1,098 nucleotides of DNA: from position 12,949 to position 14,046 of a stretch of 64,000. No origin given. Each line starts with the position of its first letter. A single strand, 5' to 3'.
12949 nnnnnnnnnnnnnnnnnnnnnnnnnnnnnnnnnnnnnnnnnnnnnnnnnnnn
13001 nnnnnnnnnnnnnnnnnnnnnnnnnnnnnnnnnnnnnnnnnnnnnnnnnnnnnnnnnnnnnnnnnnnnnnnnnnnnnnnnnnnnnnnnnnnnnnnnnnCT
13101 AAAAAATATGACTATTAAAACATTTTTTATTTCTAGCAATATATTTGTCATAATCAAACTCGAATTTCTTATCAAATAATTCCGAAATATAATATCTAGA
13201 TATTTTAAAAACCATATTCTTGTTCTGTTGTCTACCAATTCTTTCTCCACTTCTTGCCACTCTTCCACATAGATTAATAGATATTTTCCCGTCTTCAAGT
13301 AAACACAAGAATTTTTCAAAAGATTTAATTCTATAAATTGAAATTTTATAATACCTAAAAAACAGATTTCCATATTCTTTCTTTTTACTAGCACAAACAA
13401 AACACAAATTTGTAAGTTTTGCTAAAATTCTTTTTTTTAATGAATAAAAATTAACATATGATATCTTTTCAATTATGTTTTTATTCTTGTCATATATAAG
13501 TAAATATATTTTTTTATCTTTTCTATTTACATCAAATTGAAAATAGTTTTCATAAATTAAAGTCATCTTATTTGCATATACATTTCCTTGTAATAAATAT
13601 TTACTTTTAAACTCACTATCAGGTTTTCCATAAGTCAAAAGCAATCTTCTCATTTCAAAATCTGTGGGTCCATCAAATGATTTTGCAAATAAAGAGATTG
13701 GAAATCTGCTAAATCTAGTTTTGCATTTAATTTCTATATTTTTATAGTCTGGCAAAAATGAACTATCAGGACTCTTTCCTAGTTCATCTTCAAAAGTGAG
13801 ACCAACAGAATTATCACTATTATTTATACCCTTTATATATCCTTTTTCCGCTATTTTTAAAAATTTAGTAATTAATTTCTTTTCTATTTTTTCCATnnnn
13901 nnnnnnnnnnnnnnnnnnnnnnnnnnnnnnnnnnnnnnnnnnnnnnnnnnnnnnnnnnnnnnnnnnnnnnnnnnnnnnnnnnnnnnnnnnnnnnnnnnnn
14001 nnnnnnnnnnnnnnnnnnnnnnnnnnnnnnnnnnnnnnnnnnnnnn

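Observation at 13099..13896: Solitary MvaI/BcnI-family restriction-endonuclease-like gene beside the tRNA pair, with no methyltransferase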

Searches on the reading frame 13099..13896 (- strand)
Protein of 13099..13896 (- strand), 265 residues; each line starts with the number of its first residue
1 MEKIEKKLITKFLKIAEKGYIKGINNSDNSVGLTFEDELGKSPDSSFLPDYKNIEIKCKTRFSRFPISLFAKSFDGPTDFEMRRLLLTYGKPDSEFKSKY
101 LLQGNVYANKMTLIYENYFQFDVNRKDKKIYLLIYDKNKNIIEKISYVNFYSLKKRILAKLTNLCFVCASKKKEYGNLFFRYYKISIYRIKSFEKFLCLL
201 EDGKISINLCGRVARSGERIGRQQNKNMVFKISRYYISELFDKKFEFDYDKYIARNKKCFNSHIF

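Call 3: search_protein_families(library=pfam, proteins=[window:13099-13896:-], max_evalue=1)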
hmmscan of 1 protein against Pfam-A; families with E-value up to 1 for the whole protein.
window:13099-13896:- (265 aa): 1 family
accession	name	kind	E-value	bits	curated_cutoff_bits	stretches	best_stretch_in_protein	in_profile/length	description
PF15515.12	MvaI_BcnI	-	5.4e-35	121.9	25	1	9-241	1-227/227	MvaI/BcnI restriction endonuclease family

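Call 4: search_protein_families(library=ncbifam, proteins=[window:13099-13896:-], max_evalue=1)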
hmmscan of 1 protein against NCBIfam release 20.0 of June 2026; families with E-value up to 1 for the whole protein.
window:13099-13896:- (265 aa): 0 families

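Call 5: search_solved_structures(query=window:13099-13896:-, max_evalue=10, show_alignments=3)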
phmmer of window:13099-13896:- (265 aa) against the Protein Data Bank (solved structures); distinct sequences matched with E-value up to 10: 4.
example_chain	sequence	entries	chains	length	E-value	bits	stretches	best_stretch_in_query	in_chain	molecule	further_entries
2oa9_A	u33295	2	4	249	3.4e-17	66.1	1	16-238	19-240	R.MvaI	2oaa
5cfo_A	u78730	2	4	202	0.13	15.1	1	172-228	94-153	Stimulator of Interferon Genes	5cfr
5cfl_A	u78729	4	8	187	0.16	14.7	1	172-228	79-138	Stimulator of Interferon Genes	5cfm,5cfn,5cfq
2r5r_A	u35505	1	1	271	0.8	12.5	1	135-223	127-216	UPF0343 protein NE1163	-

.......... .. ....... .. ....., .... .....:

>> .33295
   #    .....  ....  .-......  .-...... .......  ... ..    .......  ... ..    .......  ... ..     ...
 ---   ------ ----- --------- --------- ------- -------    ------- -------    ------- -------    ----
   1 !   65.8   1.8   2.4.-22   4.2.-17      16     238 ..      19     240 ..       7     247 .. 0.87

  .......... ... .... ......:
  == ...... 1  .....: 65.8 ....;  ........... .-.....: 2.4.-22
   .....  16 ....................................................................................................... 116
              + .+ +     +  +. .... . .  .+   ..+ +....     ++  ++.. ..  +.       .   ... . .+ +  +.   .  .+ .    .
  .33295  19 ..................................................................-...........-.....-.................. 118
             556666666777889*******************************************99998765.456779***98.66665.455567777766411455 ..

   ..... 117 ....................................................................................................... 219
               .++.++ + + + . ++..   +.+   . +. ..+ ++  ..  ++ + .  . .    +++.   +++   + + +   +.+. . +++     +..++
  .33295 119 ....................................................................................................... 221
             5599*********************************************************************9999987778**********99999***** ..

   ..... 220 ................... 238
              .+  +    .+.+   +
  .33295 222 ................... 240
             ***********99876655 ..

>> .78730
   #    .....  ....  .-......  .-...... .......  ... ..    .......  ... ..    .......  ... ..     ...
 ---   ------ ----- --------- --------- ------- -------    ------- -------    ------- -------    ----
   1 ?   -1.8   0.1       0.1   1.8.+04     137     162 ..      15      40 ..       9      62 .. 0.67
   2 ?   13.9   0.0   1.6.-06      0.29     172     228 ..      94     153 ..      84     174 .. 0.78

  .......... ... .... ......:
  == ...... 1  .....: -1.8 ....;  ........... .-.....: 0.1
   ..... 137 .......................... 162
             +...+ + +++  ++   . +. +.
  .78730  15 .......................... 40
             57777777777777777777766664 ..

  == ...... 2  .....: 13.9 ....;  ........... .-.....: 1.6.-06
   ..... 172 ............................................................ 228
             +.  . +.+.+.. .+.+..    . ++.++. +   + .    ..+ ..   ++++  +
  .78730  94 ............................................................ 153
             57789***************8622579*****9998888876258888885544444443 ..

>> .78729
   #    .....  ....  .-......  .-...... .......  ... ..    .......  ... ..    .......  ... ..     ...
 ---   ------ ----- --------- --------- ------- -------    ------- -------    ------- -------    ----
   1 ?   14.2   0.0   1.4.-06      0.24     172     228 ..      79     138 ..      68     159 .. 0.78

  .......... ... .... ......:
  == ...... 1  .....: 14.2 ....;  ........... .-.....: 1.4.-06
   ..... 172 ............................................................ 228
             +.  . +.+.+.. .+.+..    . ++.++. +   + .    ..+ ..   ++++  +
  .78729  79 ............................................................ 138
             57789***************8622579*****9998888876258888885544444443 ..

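Call 7: find_homologous_proteins(query=window:13099-13896:-, max_evalue=0.00001)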
Query window:13099-13896:- (265 aa): 83 proteins with E <= 0.00001 among 854 candidates.
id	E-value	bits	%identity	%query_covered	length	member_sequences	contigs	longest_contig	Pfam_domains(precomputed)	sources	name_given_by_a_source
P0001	1.0e-167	574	99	100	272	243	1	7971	PF15515.13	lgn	-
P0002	1.6e-92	328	99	59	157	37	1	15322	PF15515.13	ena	-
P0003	1.8e-90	321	59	94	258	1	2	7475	PF15515.13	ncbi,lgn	-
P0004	1.9e-90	321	57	97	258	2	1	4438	PF15515.13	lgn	-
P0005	1.0e-88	315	58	94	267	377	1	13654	PF15515.13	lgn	-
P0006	3.7e-81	291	56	94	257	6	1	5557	PF15515.13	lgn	-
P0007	1.6e-72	262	53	93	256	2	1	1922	PF15515.13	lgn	-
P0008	1.8e-72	262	51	94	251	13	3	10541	PF15515.13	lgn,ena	-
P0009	8.2e-71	257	53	94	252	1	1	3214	PF15515.13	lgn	-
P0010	1.2e-70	256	51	95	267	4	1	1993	PF15515.13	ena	-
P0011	1.7e-70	256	51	94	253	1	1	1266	PF15515.13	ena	-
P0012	9.8e-70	253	51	94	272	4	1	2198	PF15515.13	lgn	-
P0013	1.3e-69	253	52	94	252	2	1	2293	PF15515.13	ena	-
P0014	1.1e-68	250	52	94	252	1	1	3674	PF15515.13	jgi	-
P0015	1.3e-68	249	51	94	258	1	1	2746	PF15515.13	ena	-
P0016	2.1e-68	249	51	94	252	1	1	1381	PF15515.13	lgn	-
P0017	5.3e-68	247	52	92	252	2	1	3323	PF15515.13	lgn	-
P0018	1.1e-67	246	52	94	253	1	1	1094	PF15515.13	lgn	-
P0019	2.1e-67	245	50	92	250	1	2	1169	PF15515.13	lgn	-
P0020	3.4e-67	245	52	95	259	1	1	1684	PF15515.13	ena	-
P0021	5.7e-67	244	49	94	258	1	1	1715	PF15515.13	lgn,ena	-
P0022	6.1e-67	244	50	94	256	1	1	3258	PF15515.13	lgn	-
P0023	1.6e-66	243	51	91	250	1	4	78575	PF15515.13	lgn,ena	-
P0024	1.7e-66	243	52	89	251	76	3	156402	PF15515.13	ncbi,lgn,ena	-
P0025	3.8e-66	241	51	92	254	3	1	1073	PF15515.13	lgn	-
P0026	4.6e-66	241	49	93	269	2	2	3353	PF15515.13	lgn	-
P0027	6.1e-66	241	49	90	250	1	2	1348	PF15515.13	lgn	-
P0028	9.8e-66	240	52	92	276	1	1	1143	PF15515.13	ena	-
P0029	1.0e-65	240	50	91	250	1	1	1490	PF15515.13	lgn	-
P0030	5.4e-65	238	50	91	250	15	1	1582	PF15515.13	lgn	-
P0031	9.3e-65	237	53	89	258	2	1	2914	PF15515.13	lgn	-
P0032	5.8e-64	234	51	89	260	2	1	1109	PF15515.13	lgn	-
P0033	8.5e-64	234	51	89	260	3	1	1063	PF15515.13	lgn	-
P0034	1.0e-62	230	48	92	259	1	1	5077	PF15515.13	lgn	-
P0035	1.4e-62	230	50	92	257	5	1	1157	PF15515.13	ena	-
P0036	1.6e-62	229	50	92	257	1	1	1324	PF15515.13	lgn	-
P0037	3.3e-62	228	49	89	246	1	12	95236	PF15515.13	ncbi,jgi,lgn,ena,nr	ncbi:MAG: MvaI/BcnI restriction endonuclease family protein [Firmicutes bacterium]|nr:MvaI/BcnI rest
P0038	4.3e-62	228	49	94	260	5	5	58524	PF15515.13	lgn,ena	-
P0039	1.0e-61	227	50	92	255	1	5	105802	PF15515.13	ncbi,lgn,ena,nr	ncbi:MAG: MvaI/BcnI restriction endonuclease family protein [Bacilli bacterium]|nr:MvaI/BcnI restric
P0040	1.5e-61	226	49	91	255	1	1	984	PF15515.13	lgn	-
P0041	2.1e-61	226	49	93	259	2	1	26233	PF15515.13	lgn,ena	-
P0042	5.4e-61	224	47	93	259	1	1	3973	PF15515.13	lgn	-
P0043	8.0e-61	224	47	93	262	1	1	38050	PF15515.13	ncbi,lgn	-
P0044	8.2e-61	224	48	92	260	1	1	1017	PF15515.13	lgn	-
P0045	1.4e-60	223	46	94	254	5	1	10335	PF15515.13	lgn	-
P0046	2.4e-60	222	48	95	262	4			PF15515.13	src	-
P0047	4.3e-60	222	45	98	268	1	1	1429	PF15515.13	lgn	-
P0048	6.5e-60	221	47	94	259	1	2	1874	PF15515.13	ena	-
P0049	1.1e-59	220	48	87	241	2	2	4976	PF15515.13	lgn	-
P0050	2.1e-59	219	46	95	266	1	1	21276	PF15515.13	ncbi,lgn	-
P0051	3.5e-59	219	47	92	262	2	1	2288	PF15515.13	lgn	-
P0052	1.1e-58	217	51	91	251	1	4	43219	PF15515.13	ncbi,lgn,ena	-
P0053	7.6e-58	214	44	94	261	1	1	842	PF15515.13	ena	-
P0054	1.0e-57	214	47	92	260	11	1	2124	PF15515.13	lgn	-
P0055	1.8e-57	213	46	94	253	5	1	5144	PF15515.13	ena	-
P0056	1.8e-57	213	44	92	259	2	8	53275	PF15515.13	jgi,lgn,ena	-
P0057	2.6e-57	212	46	94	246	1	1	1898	PF15515.13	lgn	-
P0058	1.9e-56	210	45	94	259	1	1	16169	PF15515.13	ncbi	-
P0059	3.2e-56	209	45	92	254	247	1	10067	PF15515.13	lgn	-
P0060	2.0e-55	206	48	94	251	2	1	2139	PF15515.13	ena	-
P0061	2.3e-55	206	44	95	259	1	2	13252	PF15515.13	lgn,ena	-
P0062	2.7e-55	206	49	92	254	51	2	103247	PF15515.13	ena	-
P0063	3.9e-55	205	44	95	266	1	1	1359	PF15515.13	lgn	-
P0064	5.4e-55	205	43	95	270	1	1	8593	PF15515.13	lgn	-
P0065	1.1e-54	204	49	89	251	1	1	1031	PF15515.13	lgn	-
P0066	3.3e-54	202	45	92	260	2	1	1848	PF15515.13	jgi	-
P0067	5.3e-54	202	47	90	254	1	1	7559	PF15515.13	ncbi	-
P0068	8.3e-54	201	46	84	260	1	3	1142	PF15515.13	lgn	-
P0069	8.7e-54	201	45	98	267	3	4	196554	PF15515.13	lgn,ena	-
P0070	1.4e-53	200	44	95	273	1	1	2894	PF15515.13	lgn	-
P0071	2.2e-53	200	45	95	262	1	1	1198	PF15515.13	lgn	-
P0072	3.0e-53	199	48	92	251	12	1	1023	PF15515.13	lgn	-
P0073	1.1e-52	197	49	89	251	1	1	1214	PF15515.13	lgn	-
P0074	1.5e-52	197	45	94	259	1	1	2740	PF15515.13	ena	-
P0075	3.9e-52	195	42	95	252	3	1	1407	PF15515.13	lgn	-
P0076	3.5e-51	192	42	94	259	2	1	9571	PF15515.13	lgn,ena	-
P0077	1.5e-49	187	43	94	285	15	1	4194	PF15515.13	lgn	-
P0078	2.5e-49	186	41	92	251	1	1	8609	PF15515.13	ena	-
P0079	3.8e-48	182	41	97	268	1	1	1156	PF15515.13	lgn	-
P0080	1.9e-47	180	45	92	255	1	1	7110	PF15515.13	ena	-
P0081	1.6e-42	164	49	67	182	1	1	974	PF15515.13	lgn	-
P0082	6.9e-34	136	41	66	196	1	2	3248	PF15515.13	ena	-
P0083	6.4e-29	119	36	92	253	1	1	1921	PF15515.13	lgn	-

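Call 8: find_encoding_contigs(protein=P0024, flank=8000, max_places=3)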
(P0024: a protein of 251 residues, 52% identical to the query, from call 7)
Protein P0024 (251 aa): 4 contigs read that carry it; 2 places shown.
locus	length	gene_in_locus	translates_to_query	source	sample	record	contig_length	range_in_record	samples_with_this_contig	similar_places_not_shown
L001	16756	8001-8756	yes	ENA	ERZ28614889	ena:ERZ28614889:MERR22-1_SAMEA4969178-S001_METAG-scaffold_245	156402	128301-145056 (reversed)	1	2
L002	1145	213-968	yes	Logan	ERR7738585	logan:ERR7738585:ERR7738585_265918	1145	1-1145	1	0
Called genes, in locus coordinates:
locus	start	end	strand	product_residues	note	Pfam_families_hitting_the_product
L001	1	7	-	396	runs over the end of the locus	PF07804:HipA_C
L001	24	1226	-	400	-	-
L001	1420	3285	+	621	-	-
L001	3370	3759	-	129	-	-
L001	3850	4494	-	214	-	PF01569:PAP2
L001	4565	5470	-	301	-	PF00056:Ldh_1_N, PF02866:Ldh_1_C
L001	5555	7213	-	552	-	PF00749:tRNA-synt_1c, PF19269:Anticodon_2 (weak)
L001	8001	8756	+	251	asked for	PF15515:MvaI_BcnI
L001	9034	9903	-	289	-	PF04015:DUF362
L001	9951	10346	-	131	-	-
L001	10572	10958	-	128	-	-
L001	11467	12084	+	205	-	PF04647:AgrB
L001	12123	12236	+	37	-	-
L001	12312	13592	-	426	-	PF14501:HATPase_c_5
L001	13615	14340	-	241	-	PF00072:Response_reg, PF04397:LytTR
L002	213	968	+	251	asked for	PF15515:MvaI_BcnI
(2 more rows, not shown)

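Call 9: find_encoding_contigs(protein=P0037, flank=8000, max_places=3)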
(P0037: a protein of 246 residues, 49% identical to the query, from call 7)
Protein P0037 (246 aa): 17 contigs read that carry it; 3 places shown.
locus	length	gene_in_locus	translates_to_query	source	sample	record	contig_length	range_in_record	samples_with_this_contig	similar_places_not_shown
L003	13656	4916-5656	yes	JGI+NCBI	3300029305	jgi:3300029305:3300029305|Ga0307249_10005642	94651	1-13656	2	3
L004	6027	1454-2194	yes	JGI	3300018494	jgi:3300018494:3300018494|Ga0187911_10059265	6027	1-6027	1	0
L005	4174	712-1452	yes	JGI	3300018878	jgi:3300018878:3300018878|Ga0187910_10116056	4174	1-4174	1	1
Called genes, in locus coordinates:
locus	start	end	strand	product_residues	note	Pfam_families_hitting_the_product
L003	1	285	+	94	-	?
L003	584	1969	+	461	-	PF13393:tRNA-synt_His, PF00587:tRNA-synt_2b, PF03129:HGTP_anticodon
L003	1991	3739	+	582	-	PF01336:tRNA_anti-codon, PF00152:tRNA-synt_2, PF02938:GAD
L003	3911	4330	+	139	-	-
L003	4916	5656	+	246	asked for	PF15515:MvaI_BcnI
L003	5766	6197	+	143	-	PF17013:Acetyltransf_15 (weak), PF00583:Acetyltransf_1, PF13673:Acetyltransf_10, PF13508:Acetyltransf_7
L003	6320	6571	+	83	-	-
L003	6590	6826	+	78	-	-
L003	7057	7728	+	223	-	PF02223:Thymidylate_kin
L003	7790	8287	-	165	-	-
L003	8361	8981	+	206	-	PF05762:VWA_CoxE (weak), PF13519:VWA_2 (weak)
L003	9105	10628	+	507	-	PF02368:Big_2, PF12733:Cadherin-like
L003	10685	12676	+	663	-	PF00456:Transketolase_N, PF02779:Transket_pyr, PF22613:Transketolase_C_1, PF02780:Transketolase_C (weak)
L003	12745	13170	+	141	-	PF10747:SirA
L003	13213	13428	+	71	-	PF03672:UPF0154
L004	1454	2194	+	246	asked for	PF15515:MvaI_BcnI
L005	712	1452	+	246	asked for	PF15515:MvaI_BcnI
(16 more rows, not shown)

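Call 10: find_encoding_contigs(protein=P0069, flank=8000, max_places=3)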
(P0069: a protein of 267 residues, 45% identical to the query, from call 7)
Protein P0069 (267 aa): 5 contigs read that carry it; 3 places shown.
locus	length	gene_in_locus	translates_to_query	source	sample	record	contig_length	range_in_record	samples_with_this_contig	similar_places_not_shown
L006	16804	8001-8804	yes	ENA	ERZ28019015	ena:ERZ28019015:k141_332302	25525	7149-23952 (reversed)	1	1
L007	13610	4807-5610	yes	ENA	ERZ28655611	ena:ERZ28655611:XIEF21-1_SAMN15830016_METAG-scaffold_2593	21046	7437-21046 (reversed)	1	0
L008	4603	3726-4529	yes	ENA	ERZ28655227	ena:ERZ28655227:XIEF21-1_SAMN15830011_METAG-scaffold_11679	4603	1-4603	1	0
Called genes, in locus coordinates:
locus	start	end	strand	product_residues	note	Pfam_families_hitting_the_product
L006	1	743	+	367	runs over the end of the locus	PF16403:Bact_surface_Ig-like, PF01522:Polysacc_deac_1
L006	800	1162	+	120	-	PF09685:MamF_MmsF (weak)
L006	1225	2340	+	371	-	PF03033:Glyco_transf_28, PF04101:Glyco_tran_28_C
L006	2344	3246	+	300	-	PF01565:FAD_binding_4, PF02873:MurB_C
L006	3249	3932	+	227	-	PF08478:POTRA_1 (weak)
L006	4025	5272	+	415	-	PF11104:PilM_2 (faint), PF02491:SHS2_FTSA, PF14450:FtsA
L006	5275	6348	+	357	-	PF00091:Tubulin, PF12327:FtsZ_C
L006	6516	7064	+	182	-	PF05198:IF3_N, PF00707:IF3_C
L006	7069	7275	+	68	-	PF01632:Ribosomal_L35p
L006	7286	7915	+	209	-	PF00453:Ribosomal_L20, PF07498:Rho_N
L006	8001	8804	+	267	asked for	PF15515:MvaI_BcnI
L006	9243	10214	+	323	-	PF23952:LRR_EndoS (weak), PF01841:Transglut_core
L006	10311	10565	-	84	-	-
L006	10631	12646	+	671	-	PF03717:PBP_dimer, PF00905:Transpeptidase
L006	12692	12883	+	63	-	PF00471:Ribosomal_L33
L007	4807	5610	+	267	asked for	PF15515:MvaI_BcnI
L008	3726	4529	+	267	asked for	PF15515:MvaI_BcnI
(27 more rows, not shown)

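Call 20: search_protein_families(library=padloc, proteins=[window:13099-13896:-], max_evalue=0.01)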
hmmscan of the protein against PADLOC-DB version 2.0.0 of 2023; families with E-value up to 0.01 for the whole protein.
window:13099-13896:- (265 aa): 4 families
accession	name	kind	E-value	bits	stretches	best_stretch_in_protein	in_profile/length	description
PDLC03521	REase_II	-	1.8e-17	61.8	1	16-234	16-233/246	Type II restriction enzyme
PDLC03584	REase_II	-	2.5e-10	38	1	8-232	174-386/405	Type II restriction enzyme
PDLC03524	REase_II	-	1.4e-08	32.8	1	6-223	7-242/260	Type II restriction enzyme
PDLC03305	MTase_II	-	1.6e-07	29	1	6-223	260-495/513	Type II methyltransferase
